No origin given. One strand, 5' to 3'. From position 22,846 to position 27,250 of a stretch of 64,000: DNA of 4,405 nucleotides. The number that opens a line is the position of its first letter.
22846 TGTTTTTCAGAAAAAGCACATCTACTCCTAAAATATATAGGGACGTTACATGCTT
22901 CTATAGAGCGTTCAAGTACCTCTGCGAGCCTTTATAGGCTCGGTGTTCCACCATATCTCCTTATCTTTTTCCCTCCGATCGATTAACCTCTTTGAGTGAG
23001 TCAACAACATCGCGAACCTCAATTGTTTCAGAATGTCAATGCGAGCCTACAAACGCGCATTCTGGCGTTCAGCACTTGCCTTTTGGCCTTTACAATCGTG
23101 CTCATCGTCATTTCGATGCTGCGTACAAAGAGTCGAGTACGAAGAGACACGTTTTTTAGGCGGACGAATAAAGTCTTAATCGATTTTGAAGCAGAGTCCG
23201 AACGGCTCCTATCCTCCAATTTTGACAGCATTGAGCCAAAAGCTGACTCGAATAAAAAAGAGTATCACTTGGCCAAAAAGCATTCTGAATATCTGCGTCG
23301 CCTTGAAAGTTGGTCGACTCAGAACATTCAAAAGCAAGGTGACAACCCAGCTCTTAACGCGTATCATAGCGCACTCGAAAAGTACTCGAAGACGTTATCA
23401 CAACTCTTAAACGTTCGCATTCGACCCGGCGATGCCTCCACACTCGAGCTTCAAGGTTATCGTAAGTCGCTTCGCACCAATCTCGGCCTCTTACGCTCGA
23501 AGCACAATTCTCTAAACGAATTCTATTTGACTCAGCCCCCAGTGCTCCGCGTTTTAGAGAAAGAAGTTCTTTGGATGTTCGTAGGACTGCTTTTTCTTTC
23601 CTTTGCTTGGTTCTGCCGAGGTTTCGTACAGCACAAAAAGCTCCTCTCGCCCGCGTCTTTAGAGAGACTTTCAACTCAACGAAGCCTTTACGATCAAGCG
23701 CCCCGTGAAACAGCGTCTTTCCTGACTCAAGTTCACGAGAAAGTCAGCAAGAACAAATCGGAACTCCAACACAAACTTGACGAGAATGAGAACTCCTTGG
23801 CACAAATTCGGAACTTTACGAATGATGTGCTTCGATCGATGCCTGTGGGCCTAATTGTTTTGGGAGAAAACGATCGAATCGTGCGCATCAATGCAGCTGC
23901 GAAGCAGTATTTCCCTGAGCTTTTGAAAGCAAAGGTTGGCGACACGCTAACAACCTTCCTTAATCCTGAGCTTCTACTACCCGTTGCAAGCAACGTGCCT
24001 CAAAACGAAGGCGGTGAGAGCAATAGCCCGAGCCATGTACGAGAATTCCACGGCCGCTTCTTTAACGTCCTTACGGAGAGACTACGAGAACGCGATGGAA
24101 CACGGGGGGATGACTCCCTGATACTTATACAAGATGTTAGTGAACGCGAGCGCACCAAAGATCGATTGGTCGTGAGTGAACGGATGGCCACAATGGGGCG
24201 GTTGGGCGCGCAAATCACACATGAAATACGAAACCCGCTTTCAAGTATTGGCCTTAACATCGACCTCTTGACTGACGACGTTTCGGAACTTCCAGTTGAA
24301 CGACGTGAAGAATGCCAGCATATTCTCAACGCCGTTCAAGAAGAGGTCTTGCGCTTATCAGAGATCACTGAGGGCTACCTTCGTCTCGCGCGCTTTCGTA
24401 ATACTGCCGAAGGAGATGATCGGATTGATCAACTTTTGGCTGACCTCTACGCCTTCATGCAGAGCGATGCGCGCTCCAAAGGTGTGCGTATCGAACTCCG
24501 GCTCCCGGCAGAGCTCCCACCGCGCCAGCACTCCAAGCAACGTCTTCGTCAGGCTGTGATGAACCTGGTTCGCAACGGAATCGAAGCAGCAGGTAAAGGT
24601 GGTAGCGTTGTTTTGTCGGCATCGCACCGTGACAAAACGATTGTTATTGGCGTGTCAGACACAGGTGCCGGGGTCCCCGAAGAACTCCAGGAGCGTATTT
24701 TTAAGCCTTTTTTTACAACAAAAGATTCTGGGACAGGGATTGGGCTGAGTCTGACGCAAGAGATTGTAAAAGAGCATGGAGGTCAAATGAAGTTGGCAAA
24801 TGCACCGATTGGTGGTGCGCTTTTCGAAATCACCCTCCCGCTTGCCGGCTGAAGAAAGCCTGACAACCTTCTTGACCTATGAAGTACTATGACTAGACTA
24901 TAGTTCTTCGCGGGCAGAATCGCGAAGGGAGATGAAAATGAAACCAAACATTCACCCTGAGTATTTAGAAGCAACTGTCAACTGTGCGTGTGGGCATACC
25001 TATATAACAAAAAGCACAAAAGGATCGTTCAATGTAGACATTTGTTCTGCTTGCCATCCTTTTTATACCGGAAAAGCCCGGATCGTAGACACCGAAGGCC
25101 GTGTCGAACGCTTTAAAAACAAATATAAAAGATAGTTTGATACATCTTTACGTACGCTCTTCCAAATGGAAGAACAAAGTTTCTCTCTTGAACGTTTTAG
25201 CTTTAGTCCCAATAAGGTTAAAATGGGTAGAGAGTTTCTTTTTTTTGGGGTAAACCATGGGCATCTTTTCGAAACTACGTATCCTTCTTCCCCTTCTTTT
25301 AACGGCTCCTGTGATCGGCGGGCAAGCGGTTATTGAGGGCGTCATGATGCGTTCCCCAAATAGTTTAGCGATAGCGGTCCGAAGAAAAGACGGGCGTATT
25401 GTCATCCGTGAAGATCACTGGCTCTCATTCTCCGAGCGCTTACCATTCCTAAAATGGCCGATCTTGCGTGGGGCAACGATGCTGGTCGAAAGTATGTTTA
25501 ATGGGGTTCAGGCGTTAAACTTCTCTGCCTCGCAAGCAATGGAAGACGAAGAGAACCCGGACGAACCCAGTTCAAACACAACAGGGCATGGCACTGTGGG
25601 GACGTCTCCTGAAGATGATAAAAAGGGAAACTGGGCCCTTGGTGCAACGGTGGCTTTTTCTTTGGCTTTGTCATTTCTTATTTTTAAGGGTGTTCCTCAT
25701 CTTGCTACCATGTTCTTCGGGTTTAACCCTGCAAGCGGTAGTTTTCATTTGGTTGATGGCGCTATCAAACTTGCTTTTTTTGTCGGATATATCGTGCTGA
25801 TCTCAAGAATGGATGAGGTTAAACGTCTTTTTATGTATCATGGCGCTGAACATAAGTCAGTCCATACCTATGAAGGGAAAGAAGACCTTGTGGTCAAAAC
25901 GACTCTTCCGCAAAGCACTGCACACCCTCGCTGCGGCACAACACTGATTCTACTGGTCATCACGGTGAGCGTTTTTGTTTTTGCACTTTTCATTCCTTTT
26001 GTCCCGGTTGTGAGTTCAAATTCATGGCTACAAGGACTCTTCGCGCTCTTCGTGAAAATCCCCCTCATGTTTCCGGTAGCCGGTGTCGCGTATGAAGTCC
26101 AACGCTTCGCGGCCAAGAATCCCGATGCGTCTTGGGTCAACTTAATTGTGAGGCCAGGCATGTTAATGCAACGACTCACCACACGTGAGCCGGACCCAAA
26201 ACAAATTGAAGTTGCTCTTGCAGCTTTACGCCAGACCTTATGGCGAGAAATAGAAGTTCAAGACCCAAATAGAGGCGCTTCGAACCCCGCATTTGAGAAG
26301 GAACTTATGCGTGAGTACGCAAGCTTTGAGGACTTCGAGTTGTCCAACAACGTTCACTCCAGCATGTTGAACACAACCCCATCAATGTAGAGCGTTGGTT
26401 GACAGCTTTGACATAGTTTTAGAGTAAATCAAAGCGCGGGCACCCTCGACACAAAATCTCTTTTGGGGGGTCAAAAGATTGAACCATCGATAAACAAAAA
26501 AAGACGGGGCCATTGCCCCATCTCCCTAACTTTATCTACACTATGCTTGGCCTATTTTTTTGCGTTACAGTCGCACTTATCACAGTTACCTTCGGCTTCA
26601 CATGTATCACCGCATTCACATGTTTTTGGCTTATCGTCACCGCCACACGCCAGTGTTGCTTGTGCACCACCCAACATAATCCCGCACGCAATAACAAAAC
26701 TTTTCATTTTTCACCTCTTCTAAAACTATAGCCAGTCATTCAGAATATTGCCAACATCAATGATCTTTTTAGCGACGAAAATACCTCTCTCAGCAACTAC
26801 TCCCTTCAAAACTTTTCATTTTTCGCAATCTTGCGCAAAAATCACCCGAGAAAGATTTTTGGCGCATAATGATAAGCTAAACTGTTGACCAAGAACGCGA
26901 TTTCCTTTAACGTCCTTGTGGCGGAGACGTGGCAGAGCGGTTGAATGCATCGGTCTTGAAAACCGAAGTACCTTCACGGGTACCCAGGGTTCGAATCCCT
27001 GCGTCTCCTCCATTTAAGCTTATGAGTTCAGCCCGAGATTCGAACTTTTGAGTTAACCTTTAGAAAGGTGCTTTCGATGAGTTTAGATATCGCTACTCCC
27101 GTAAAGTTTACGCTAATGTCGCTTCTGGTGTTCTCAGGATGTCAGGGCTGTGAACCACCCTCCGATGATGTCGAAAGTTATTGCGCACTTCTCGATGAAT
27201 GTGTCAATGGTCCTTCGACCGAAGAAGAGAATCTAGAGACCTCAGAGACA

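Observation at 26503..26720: Unlisted 51-aa Cys-rich lipoprotein gene with its own RBS and terminator, antisense to two spurious listed ORFs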

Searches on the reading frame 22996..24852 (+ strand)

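Call 33: search_protein_families(library=pfam, proteins=[window:22996-24852:+], max_evalue=0.01)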
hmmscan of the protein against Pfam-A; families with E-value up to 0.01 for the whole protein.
window:22996-24852:+ (618 aa): 8 families
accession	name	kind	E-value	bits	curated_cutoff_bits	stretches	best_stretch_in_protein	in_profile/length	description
PF02518.31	HATPase_c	-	3.6e-24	85.8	26.4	1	514-617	3-110/111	Histidine kinase-, DNA gyrase B-, and HSP90-like ATPase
PF00512.31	HisKA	-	3.8e-10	40.1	26.9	1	401-468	3-64/66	His Kinase A (phospho-acceptor) domain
PF13596.12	PAS_10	-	6.1e-05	24.1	22.1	1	277-368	3-93/106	PAS domain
PF13589.12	HATPase_c_3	-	0.0015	19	25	1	517-576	3-61/137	Histidine kinase-, DNA gyrase B-, and HSP90-like ATPase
PF14501.12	HATPase_c_5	-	0.0017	18.7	22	1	519-602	8-90/102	GHKL domain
PF13581.12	HATPase_c_2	-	0.005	17.3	27.4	0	515-593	30-111/127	Histidine kinase-like ATPase domain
PF08448.16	PAS_4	-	0.0062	17.2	23.1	0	279-386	1-110/110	PAS fold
PF13188.13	PAS_8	-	0.0062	16.8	21.8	0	277-320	5-49/65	PAS domain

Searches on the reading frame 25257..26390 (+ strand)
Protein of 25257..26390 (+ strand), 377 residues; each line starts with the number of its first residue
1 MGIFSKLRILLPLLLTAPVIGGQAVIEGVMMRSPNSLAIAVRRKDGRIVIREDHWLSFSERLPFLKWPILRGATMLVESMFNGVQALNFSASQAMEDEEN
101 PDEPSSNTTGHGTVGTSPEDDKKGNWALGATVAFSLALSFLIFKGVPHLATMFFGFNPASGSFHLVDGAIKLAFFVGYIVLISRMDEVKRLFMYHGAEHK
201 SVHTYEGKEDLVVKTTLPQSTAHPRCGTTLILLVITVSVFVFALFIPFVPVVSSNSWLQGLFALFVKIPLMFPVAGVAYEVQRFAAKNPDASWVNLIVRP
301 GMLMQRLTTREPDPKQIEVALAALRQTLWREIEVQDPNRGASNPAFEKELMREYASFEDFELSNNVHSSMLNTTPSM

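Call 6: search_protein_families(library=pfam, proteins=[window:25257-26390:+], max_evalue=10)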
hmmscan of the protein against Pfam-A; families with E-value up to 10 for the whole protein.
window:25257-26390:+ (377 aa): 2 families
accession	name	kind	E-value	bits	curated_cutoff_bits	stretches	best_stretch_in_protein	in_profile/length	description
PF07136.16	DUF1385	-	4.1e-73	245.9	22.1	1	67-328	1-225/227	Protein of unknown function (DUF1385)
PF19928.4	DUF6391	-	0.078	13.6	33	1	223-270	67-108/134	Domain of unknown function (DUF6391)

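Call 12: find_related_loci(query=window:25257-26387:+, collection=genome_contigs, flank=10000)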
Query window:25257-26387:+ (377 aa) in genome_contigs; peptide patterns used: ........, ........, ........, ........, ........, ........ (x = any residue, [..] = any of these).
600 stretches matched a pattern (row limit reached: there are more); 597 encode a relative of the query (tblastn E <= 1e-3); the best 80 are kept; 80 distinct loci.
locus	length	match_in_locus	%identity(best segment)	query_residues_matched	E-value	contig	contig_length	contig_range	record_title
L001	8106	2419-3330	43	20-331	1e-84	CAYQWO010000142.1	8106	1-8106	MAG TPA_asm: uncultured Syntrophaceae bacterium isolate SRP231805_co1_105 genome assembly, contig: NODE_8464_length_8106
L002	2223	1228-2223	43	2-320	2e-87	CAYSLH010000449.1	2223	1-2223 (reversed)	MAG TPA_asm: uncultured Myxococcales bacterium isolate SRP163575_co1_108 genome assembly, contig: NODE_103770_length_222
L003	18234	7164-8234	42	12-361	2e-83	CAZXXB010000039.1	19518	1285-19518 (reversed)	MAG TPA_asm: uncultured Myxococcota bacterium isolate SRP290908_co2_390 genome assembly, contig: NODE_3639_length_19518_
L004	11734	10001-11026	43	15-359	7e-80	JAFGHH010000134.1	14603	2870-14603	MAG: Deltaproteobacteria bacterium isolate Zod_Metabat.1445 k87_2185285, whole genome shotgun sequence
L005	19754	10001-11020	40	15-331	1e-79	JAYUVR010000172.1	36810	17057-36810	MAG: Archangium sp. isolate GL124_DN_metabinner_4 GL124_DN_metabinner_4_171, whole genome shotgun sequence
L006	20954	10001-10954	43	20-331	4e-78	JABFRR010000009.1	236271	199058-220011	MAG: Bacteriovoracaceae bacterium isolate P-RSF-NP-05 c_000000007069, whole genome shotgun sequence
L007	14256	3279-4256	44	10-328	5e-78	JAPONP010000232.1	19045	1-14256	MAG: Bacteriovoracales bacterium isolate APA_bin_12 c_000000611021, whole genome shotgun sequence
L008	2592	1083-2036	41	20-331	2e-79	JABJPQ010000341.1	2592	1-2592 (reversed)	MAG: Halobacteriovoraceae bacterium isolate SI075_bin7 k141_122007, whole genome shotgun sequence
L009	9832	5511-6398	42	15-325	1e-77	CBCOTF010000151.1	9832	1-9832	Desulfarculales bacterium strain Dcd-1 genome assembly, contig: DFAR_Contig_236, whole genome shotgun sequence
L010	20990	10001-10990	41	8-331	5e-76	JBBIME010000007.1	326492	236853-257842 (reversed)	MAG: Bacteriovoracales bacterium isolate BR2F70218_bin_225 NODE_16_length_326492_cov_3.48952, whole genome shotgun seque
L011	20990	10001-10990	43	8-331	1e-72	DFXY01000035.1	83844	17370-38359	MAG TPA_asm: Bacteriovoracaceae bacterium UBA4096 UBA4096_contig_19579, whole genome shotgun sequence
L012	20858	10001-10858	42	19-328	2e-72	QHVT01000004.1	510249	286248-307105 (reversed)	MAG: Acidobacteria bacterium isolate gp7 AA8 14_0903_02_30cm_scaffold_3_curated, whole genome shotgun sequence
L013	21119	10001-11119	38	4-375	4e-72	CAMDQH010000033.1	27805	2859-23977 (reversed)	MAG: Bacteriovorax stolpii isolate ZE-03apr19-180 genome assembly, contig: ZE-03apr19-C1851, whole genome shotgun sequen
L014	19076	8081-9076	40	6-331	2e-71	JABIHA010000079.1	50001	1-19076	MAG: Bacteriovoracaceae bacterium isolate SI053_bin57 k141_105500, whole genome shotgun sequence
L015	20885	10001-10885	40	20-328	9e-71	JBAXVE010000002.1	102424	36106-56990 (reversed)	MAG: Desulfuromonadales bacterium isolate ELA679 MAG679_2, whole genome shotgun sequence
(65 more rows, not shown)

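Call 19: find_related_loci(query=window:25257-26387:+, collection=metagenome_contigs, flank=4000)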
Query window:25257-26387:+ (377 aa) in metagenome_contigs; peptide patterns used: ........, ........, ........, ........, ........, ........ (x = any residue, [..] = any of these).
600 stretches matched a pattern (row limit reached: there are more); 591 encode a relative of the query (tblastn E <= 1e-3); the best 80 are kept; 80 distinct loci.
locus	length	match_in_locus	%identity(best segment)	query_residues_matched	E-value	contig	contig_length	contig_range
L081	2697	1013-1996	47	20-359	8e-97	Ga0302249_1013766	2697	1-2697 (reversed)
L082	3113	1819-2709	45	20-328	3e-89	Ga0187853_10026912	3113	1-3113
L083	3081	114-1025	45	20-331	5e-88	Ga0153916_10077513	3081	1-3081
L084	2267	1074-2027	42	20-331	1e-83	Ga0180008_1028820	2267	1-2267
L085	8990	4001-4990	44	8-331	4e-80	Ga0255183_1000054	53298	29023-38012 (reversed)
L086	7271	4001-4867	44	20-325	1e-78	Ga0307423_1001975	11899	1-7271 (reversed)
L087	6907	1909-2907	42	3-331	2e-77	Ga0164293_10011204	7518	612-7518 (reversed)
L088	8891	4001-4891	44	20-328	9e-77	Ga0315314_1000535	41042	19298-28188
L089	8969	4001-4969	39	20-359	7e-76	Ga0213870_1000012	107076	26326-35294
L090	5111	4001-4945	44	18-331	4e-75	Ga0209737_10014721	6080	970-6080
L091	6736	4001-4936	43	17-331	3e-72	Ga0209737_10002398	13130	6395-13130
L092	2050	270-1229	38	19-359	1e-73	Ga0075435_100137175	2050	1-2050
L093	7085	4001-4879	41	20-331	3e-71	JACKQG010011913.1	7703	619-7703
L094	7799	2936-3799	41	20-336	3e-70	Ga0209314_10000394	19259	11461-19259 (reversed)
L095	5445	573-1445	41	20-328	4e-70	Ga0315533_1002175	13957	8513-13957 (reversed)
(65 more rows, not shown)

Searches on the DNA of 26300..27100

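Call 16: search_rna_families(source=window, start=26300, end=27100, threshold=evalue, max_evalue=10)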
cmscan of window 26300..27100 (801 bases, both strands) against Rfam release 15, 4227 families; matches with E-value up to 10: 7.
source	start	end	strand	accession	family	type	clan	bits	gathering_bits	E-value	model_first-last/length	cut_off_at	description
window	26923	27009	+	RF00005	tRNA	Gene; tRNA;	CL00001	62.9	29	3.5e-13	1-71/71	no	tRNA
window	26958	27009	-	RF04351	Plastid-psbl-rps4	Cis-reg;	-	32.4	68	8e-05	1-53/53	no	Plastid-psbl-rps4 3UTR RNA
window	26918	27057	+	RF02223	sX4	Gene; sRNA;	-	24.8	70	0.0051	1-167/167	no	Proteobacterial sRNA sX4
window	26952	27008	+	RF01684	mascRNA-menRNA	Gene;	-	17.3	42.5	1.4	1-56/56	no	MALAT1-associated small cytoplasmic RNA/MEN beta RNA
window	26490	26584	-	RF00558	L20_leader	Cis-reg; leader;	-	17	58.7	1.6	1-127/127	no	Ribosomal protein L20 leader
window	26590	26645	-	RF01277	snoU54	Gene; snRNA; snoRNA; CD-box;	CL00008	14.1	35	9.8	1-67/67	no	Small nucleolar RNA U54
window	26612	26643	-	RF00289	SNORND104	Gene; snRNA; snoRNA; CD-box;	CL00077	12.6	40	6.9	1-70/70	no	Small nucleolar RNA SNORD104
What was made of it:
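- On Known small RNA or cis-regulatory RNA (Rfam): The best other hit in the ORF region scores 17 bits against a gathering score of 58.7 (call 16).
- No Rfam family matches at a meaningful score (call 16).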

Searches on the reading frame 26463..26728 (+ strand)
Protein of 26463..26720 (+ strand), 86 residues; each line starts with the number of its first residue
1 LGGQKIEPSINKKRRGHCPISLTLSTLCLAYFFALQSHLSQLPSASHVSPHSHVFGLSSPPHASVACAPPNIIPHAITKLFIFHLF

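Call 47: search_protein_families(library=pfam, proteins=[window:26463-26720:+, window:26513-26728:+], max_evalue=10)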
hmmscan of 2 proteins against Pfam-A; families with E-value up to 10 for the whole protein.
window:26463-26720:+ (86 aa): 0 families

window:26513-26728:+ (72 aa): 0 families
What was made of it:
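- Neither has a Pfam match (call 47).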

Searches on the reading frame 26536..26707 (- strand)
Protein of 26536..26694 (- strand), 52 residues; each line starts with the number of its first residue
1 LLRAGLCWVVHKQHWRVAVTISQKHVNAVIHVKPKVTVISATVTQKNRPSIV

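Call 6: search_protein_families(library=pfam, proteins=[window:26555-26707:-], max_evalue=10)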
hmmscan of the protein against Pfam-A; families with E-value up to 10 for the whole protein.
seq(51 aa): 0 families

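Call 7: search_protein_families(library=ncbifam, proteins=[window:26555-26707:-], max_evalue=10)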
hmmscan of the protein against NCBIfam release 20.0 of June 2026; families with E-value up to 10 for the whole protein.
seq(51 aa): 0 families
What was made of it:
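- On RiPP precursor (SCIFF/ranthipeptide or lanthipeptide type): No NCBIfam match (call 7).
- No NCBIfam precursor family matches (call 7).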

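Call 8: find_homologous_proteins(query=window:26555-26707:-, max_evalue=10)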
Query seq(51 aa) (51 aa): 1 proteins with E <= 10 among 1 candidates.
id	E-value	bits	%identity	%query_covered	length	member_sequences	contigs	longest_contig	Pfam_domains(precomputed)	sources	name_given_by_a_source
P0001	1.7e-26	108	100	100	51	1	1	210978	-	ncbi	-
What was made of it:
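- Tried and rejected: The word-indexed search of 5.8 billion clusters found only the protein itself (call 8).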

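Call 9: find_encoding_contigs(protein=P0001, flank=10000, max_places=6)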
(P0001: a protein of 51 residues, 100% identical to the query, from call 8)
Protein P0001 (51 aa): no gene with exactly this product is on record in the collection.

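Call 10: list_cluster_members(proteins=[P0001])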
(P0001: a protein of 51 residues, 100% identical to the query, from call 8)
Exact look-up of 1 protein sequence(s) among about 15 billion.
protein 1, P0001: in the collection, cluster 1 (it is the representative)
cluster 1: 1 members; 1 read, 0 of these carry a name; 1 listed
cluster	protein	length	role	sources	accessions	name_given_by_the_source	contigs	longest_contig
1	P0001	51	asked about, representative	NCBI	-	-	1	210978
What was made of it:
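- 26552..26707 (-): Coding sequence of 51 codons plus TAG: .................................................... The identical protein is in the public collection (calls 8, 10).
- Checked: The identical 51-aa sequence is in the public collection from an NCBI source (calls 8, 10).
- Independent prediction: the identical sequence is in an NCBI-derived protein set (calls 8, 10).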

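Call 15: search_protein_representatives(protein=window:26555-26707:-)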
Query: 51 residues. Proteins with E-value up to 0.001 (for the whole library): 3; up to 1e-10: 1; up to 1e-30: 0. The best 3 are listed.
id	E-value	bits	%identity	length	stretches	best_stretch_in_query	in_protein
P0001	5.3e-27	108.0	100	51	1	1-51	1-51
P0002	1.7e-09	53.3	39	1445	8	10-36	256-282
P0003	9.0e-07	44.8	50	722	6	7-27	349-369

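Call 18: find_related_loci(query=window:26555-26707:-, collection=metagenome_contigs, flank=5000)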
Query seq(51 aa) (51 aa) in metagenome_contigs; peptide patterns used: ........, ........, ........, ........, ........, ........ (x = any residue, [..] = any of these).
302 stretches matched a pattern, but none encodes a relative of the query by tblastn (E <= 1e-3).
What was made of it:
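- There is no homologue, and so no conservation evidence of translation (calls 8, 15, 18).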

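Call 35: predict_structure(protein=window:26555-26707:-)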
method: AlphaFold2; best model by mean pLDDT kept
length: 51 residues; sequences in the alignment: 1
mean_pLDDT: 55.4   pTM: 0.31
mean pLDDT of the five models: 55.4, 53.0, 51.0, 48.2, 46.8
residues with pLDDT >= 90: 0; 70-90: 0; 50-70: 31; < 50: 20
segments of 3 or more residues with pLDDT < 50: 1-14, 46-51
pLDDT, mean of each block of 10 residues (from residue 1): 48 51 62 64 54 36
secondary structure, 60 per line:
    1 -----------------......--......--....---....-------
elements in order: E18-23 E26-31 E34-37 E41-44
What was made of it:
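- Hairpin: the AlphaFold model proposes short beta-strands through residues 18-44, but at low confidence (pLDDT 55, call 35). The structure model is unreliable (call 35).
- Tried and rejected: Single-sequence AlphaFold gave pLDDT 55 (call 35).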

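Call 47: search_protein_families(library=pfam, proteins=[window:26536-26694:-], max_evalue=10)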
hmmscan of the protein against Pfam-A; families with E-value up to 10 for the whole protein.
window:26536-26694:- (52 aa): 0 families

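Call 54: search_dna_similar(query=window:26555-26707:-, collection=plasmids, mode=protein, max_evalue=1, max_rows=10)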
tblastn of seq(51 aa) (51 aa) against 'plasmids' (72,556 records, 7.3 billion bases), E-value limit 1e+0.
No match.

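Call 55: find_related_loci(query=window:26555-26707:-, collection=viral_contigs, flank=3000)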
Query seq(51 aa) (51 aa) in viral_contigs; peptide patterns used: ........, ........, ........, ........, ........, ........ (x = any residue, [..] = any of these).
2 stretches matched a pattern, but none encodes a relative of the query by tblastn (E <= 1e-3).
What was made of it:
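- Tried and rejected: Back-translated scans of metagenomes (call 18) and viral contigs (call 55) found nothing.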

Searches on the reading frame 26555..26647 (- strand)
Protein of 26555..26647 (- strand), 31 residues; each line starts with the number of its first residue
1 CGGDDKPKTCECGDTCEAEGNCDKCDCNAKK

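Call 36: search_solved_structures(query=window:26555-26647:-, max_evalue=10, show_alignments=3)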
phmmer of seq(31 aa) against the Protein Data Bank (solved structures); distinct sequences matched with E-value up to 10: 0.
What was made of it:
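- No Pfam or NCBIfam family of any kind matches, even at E up to 10 (calls 6, 7), and no PDB sequence matches (call 36).
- Tried and rejected: tblastn against plasmids (call 54) and PDB sequences (call 36) found nothing.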
